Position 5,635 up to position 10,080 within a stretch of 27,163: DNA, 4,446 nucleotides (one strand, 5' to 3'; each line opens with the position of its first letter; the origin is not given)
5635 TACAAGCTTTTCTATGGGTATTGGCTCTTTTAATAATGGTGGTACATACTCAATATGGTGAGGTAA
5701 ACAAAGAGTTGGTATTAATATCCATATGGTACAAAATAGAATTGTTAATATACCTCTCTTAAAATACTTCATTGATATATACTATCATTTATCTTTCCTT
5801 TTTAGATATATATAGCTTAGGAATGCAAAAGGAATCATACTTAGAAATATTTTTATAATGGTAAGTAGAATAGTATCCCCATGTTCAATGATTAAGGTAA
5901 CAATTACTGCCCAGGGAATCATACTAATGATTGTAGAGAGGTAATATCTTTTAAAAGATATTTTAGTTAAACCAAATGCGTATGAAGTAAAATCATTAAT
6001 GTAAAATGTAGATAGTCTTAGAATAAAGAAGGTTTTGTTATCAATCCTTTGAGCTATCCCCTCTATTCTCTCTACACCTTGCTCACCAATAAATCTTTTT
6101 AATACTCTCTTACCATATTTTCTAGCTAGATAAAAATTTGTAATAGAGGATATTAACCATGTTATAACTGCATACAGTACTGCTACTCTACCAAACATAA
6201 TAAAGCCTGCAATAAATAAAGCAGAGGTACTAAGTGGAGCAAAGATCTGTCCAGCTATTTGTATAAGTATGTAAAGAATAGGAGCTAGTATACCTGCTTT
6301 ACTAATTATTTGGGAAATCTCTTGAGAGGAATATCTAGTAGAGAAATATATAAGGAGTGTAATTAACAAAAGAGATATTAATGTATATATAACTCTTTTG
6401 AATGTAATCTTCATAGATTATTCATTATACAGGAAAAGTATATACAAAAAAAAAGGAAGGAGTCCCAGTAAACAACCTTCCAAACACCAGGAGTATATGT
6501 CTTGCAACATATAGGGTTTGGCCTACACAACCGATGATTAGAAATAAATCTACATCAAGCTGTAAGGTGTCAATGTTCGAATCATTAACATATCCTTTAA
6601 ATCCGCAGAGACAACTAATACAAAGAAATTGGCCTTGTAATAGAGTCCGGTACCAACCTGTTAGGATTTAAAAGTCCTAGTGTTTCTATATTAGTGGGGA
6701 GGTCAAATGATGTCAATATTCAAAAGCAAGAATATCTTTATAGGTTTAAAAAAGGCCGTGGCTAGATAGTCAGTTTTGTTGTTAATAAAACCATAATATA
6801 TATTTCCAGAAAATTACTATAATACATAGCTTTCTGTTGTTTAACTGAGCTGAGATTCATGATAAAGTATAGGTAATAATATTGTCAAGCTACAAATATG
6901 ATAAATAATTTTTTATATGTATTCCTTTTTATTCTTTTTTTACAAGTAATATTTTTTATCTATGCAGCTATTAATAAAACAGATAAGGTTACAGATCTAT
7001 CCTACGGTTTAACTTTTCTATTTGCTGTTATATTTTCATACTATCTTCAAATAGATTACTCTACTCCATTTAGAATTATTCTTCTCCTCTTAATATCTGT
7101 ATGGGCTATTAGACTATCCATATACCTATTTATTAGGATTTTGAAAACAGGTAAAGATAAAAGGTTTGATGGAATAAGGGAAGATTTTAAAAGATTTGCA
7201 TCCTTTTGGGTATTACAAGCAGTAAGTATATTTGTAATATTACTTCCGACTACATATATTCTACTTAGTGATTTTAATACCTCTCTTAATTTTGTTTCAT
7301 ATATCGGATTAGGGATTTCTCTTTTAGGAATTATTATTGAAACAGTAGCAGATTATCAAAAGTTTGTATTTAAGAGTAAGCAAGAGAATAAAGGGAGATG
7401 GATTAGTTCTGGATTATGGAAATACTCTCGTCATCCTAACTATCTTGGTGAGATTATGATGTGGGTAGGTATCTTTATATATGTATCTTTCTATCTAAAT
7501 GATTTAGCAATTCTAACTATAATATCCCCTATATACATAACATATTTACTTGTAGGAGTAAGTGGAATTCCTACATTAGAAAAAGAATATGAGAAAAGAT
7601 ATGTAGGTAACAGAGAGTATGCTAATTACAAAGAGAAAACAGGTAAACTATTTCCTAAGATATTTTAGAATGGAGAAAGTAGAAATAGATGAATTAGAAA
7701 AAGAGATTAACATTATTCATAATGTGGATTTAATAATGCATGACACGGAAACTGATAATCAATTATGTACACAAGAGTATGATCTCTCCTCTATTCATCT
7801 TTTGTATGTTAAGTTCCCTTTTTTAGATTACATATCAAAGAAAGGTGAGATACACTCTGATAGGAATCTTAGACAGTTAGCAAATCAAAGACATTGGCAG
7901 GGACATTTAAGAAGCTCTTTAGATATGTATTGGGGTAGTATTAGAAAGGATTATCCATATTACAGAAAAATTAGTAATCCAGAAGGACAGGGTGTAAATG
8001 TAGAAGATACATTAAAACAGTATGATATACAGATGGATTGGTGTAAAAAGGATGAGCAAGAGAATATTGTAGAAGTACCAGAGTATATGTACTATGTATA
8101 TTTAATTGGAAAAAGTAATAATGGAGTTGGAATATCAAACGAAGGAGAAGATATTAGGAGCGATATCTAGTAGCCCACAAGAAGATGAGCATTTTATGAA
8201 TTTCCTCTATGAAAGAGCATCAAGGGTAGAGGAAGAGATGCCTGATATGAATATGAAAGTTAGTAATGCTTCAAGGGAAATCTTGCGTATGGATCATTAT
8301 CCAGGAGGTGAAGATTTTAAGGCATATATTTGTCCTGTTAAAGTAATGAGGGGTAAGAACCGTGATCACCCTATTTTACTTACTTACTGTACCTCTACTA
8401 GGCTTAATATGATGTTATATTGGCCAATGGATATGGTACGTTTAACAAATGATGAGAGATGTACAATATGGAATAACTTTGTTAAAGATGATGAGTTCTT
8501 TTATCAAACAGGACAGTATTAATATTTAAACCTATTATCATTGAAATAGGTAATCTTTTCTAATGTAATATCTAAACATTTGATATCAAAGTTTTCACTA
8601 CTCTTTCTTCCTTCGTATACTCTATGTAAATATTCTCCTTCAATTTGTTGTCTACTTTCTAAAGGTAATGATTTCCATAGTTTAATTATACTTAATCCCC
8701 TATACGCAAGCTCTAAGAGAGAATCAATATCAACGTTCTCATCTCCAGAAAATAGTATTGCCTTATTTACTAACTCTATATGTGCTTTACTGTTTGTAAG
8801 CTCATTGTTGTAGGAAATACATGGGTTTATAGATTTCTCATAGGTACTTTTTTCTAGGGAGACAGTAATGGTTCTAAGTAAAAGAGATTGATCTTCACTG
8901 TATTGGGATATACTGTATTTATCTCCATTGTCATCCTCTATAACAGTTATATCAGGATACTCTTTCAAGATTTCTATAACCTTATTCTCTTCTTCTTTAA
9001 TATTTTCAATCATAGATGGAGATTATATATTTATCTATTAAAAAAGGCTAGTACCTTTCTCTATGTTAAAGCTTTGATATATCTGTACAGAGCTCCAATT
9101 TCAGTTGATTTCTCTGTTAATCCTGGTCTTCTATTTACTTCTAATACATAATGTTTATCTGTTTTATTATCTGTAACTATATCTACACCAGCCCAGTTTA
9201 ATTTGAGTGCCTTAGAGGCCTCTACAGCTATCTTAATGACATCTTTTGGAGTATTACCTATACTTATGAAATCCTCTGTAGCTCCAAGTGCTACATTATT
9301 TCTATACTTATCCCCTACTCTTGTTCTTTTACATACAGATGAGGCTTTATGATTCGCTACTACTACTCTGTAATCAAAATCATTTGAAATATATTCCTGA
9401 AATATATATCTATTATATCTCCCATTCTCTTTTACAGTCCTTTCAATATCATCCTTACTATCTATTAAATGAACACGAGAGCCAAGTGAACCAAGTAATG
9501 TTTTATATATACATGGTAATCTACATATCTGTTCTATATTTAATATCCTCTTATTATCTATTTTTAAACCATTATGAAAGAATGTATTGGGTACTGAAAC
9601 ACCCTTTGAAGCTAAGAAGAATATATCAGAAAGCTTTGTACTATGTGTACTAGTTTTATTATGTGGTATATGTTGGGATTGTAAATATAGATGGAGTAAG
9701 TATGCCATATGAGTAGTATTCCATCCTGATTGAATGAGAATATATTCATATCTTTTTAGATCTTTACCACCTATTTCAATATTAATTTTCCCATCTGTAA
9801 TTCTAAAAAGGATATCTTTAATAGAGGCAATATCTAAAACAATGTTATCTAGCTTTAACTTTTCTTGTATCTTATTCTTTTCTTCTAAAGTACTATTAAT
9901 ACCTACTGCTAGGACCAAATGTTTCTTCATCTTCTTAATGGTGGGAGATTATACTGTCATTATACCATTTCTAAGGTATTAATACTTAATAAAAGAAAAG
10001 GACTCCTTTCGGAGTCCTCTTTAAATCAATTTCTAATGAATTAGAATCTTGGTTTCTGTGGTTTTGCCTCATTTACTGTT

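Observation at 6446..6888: Unassigned ~400-nt highly structured non-coding RNA with its own promoter, closing helix and terminator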

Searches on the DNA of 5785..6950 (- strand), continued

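Call 59: search_rna_families(source=window, start=6440, end=6690, threshold=evalue, max_evalue=10, show_alignments=2)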
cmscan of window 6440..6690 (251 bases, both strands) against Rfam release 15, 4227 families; matches with E-value up to 10: 3.
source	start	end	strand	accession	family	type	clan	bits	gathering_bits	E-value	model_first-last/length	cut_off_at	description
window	6568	6613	+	RF01641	ceN53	Gene; snRNA; snoRNA; CD-box;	-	16.3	50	0.99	1-74/74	no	Caenorhabditis snoRNA ceN53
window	6549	6631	+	RF02625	WsnRNA46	Gene; sRNA;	-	16.2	65.3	1.5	1-151/151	no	Wolbachia sRNA 46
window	6530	6563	+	RF01308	sR58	Gene; snRNA; snoRNA; CD-box;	-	11.9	55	4.5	1-55/55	no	Small nucleolar RNA sR58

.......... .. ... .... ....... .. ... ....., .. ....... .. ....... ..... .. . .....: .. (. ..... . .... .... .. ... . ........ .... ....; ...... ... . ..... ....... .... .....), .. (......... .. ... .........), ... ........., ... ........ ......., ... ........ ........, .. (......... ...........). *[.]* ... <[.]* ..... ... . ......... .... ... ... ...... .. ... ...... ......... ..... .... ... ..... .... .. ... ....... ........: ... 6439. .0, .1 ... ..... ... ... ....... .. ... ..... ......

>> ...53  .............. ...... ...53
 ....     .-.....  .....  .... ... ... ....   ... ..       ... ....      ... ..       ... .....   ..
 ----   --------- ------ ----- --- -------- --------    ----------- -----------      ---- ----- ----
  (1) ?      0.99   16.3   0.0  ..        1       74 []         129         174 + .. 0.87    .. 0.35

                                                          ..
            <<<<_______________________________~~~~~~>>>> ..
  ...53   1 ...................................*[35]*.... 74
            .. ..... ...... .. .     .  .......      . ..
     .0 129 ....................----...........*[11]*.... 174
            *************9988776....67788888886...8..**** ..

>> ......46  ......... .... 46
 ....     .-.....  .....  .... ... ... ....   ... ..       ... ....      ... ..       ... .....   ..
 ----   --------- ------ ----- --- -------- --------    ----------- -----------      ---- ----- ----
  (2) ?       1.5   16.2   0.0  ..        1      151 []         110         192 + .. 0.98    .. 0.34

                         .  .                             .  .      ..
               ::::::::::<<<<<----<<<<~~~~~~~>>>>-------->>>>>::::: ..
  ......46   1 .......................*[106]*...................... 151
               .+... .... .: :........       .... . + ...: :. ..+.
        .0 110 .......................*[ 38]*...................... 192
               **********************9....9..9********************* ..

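Call 69: search_with_rna_model(model_id=R1, sources=[L059, L060, L061, L062, L063], max_evalue=1, show_alignments=3)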
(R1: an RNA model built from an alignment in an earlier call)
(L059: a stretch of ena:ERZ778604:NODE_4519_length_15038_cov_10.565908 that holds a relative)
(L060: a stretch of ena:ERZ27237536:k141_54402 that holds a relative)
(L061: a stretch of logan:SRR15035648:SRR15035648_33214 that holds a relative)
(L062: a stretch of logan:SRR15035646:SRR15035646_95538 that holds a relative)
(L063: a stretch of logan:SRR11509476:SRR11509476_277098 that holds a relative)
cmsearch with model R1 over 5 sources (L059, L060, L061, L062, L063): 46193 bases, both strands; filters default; matches with E-value up to 1: 2.
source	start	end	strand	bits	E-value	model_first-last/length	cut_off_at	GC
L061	5725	5975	+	261.3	1.4e-74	1-247/247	no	0.35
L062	456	706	+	261.3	1.4e-74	1-247/247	no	0.35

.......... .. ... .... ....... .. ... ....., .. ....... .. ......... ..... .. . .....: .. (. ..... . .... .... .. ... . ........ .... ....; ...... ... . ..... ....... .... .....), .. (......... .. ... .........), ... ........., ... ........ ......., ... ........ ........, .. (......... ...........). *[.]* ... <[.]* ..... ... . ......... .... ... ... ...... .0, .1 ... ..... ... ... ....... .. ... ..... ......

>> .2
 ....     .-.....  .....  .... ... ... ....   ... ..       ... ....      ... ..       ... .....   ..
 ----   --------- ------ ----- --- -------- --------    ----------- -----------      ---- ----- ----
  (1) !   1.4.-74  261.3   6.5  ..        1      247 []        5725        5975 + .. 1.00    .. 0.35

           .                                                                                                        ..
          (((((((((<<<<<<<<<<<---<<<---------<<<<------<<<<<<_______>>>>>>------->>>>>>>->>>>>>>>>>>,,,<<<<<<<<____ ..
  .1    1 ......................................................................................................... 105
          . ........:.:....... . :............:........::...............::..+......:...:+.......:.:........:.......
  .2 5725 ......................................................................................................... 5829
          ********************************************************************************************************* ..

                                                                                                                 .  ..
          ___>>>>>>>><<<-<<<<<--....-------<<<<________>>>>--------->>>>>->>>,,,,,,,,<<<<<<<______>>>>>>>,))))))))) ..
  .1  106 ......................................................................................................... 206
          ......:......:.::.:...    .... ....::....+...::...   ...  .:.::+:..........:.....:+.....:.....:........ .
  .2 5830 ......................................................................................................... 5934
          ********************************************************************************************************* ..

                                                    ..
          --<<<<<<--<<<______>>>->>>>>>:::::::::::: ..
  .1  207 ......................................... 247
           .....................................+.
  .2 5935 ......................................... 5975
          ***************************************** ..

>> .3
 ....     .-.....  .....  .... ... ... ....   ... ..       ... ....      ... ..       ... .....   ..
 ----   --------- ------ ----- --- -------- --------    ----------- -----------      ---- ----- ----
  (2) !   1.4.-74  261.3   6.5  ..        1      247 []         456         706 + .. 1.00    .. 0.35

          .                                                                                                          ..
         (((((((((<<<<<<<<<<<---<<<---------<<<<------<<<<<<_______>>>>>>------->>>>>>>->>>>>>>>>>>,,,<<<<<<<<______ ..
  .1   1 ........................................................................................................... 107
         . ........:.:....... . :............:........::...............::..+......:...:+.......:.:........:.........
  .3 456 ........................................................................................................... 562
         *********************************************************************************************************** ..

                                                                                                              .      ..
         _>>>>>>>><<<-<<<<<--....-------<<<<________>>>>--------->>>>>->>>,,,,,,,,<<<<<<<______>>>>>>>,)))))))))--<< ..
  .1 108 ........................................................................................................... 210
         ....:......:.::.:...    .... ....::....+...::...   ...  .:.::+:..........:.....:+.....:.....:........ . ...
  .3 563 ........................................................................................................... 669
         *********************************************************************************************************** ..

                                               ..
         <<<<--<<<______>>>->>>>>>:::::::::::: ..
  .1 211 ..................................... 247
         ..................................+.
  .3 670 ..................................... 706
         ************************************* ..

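Call 71: search_with_rna_model(model_id=R1, source=L059, start=2800, end=6700, filters=off, max_evalue=10, show_alignments=1)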
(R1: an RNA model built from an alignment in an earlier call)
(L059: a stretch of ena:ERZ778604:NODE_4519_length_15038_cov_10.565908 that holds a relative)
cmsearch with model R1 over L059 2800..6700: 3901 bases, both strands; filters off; matches with E-value up to 10: 16.
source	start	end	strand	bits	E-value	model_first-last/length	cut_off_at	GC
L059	5073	5125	-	9.9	0.018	1-247/247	no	0.28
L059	5857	5887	-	3.6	1.2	126-159/247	no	0.32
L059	5549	5590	-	3.5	1.3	122-163/247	no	0.26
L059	4699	4801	-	2.9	1.9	1-247/247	no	0.28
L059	4856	4897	-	2.9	1.9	31-75/247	no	0.31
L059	3794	3840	-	2.3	2.9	120-165/247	no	0.21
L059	4962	5027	+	2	3.6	1-247/247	no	0.35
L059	4098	4143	+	1.8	4.1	120-165/247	no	0.17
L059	4577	4653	-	1.5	4.9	1-247/247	no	0.4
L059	4193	4249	-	1.4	5.3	1-247/247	no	0.19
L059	2989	3022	-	1.3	5.8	39-72/247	no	0.18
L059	5544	5594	+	1.2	6.1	118-167/247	no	0.27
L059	3578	3639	-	1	7.1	1-247/247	no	0.29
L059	5598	5619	+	0.9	7.4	46-67/247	no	0.18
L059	3148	3187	-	0.9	7.8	123-162/247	no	0.3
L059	3789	3811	+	0.8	8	94-116/247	no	0.17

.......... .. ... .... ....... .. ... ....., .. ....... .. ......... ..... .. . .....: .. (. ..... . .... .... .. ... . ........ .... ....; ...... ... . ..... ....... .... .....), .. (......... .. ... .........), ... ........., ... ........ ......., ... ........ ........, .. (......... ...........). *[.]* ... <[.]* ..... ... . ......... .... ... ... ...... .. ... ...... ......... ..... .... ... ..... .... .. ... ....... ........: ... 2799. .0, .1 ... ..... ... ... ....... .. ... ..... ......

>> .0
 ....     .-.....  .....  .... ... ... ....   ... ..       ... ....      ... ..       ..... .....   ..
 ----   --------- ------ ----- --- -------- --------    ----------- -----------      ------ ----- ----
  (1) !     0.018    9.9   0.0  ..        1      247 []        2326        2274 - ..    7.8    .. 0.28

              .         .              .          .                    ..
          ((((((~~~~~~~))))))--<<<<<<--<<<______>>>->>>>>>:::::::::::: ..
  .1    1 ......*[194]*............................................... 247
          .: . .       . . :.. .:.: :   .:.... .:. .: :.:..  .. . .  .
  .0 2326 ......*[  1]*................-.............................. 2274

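Call 74: search_dna_similar(query=window:6443-6690:-, collection=phages, mode=distant, max_evalue=0.01, max_rows=5)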
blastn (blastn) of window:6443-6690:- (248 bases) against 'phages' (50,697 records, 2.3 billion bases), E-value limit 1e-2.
No match.

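Call 75: search_dna_similar(query=window:6443-6690:-, collection=plasmids, mode=distant, max_evalue=0.01, max_rows=5)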
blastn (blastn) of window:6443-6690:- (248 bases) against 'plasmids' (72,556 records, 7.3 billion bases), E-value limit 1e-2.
No match.

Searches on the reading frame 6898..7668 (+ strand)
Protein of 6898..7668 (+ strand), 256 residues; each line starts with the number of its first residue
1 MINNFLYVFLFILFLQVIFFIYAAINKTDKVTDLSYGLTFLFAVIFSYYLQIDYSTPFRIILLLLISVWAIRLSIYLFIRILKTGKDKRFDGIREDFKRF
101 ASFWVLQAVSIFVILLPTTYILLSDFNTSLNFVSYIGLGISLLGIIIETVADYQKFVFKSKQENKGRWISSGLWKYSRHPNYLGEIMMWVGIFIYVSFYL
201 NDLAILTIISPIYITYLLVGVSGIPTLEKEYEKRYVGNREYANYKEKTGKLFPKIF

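Call 11: search_protein_families(library=pfam, proteins=[window:6898-7668:+], max_evalue=0.01)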
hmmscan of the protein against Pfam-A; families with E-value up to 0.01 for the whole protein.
window:6898-7668:+ (256 aa): 4 families
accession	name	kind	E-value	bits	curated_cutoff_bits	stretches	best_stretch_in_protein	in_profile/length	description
PF06966.17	DUF1295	-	9e-66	222.2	20.4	1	19-248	1-235/235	Protein of unknown function (DUF1295)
PF04191.18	PEMT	-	3e-05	24.9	25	1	139-231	13-102/105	Phospholipid methyltransferase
PF04140.19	ICMT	-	5.6e-05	23.9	24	1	161-212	28-76/95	Isoprenylcysteine carboxyl methyltransferase (ICMT) family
PF02544.21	Steroid_dh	-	0.0001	22.8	22.6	1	132-196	40-104/150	3-oxo-5-alpha-steroid 4-dehydrogenase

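Call 13: find_encoding_contigs(protein=window:6898-7668:+, flank=3000, max_places=10)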
Protein window:6898-7668:+ (256 aa): 1 contig read that carries it; 1 place shown.
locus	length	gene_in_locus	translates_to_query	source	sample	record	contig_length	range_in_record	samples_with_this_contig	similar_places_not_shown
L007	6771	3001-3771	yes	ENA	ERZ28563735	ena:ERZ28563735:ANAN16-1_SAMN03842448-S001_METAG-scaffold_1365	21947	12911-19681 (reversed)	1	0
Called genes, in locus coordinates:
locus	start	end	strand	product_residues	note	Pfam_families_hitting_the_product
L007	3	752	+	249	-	-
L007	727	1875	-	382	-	PF00933:Glyco_hydro_3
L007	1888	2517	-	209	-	PF09335:VTT_dom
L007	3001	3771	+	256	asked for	PF06966:DUF1295, PF04191:PEMT (weak)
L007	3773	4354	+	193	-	PF10050:DUF2284 (faint)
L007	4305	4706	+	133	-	-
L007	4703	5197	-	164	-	-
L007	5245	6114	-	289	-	PF02655:ATP-grasp_3, PF08443:RimK, PF07478:Dala_Dala_lig_C (weak)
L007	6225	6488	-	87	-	PF13893:RRM_5 (weak), PF16367:RRM_7 (faint), PF00076:RRM_1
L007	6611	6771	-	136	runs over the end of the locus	PF03891:DUF333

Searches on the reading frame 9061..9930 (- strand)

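Call 11: search_protein_families(library=pfam, proteins=[window:9061-9930:-], max_evalue=0.01)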
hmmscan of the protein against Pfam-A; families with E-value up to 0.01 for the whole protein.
window:9061-9930:- (289 aa): 6 families
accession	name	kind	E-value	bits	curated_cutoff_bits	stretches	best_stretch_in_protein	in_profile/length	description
PF08443.16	RimK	-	5.6e-21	75.4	21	1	99-279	4-177/188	RimK-like ATP-grasp domain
PF02655.19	ATP-grasp_3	-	3.8e-08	34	23.2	1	106-269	11-157/160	ATP-grasp domain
PF07478.18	Dala_Dala_lig_C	-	4.1e-06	26.9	24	1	127-276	26-183/204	D-ala D-ala ligase C-terminus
PF14397.11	ATPgrasp_ST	-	0.00054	19.7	31.4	0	229-272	216-259/278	Sugar-transfer associated ATP-grasp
PF02955.21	GSH-S_ATP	-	0.0011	18.9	23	1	140-255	34-155/175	Prokaryotic glutathione synthetase, ATP-grasp domain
PF05770.16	Ins134_P3_kin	-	0.0021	18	23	1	228-273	140-187/201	Inositol 1,3,4-trisphosphate 5/6-kinase ATP-grasp domain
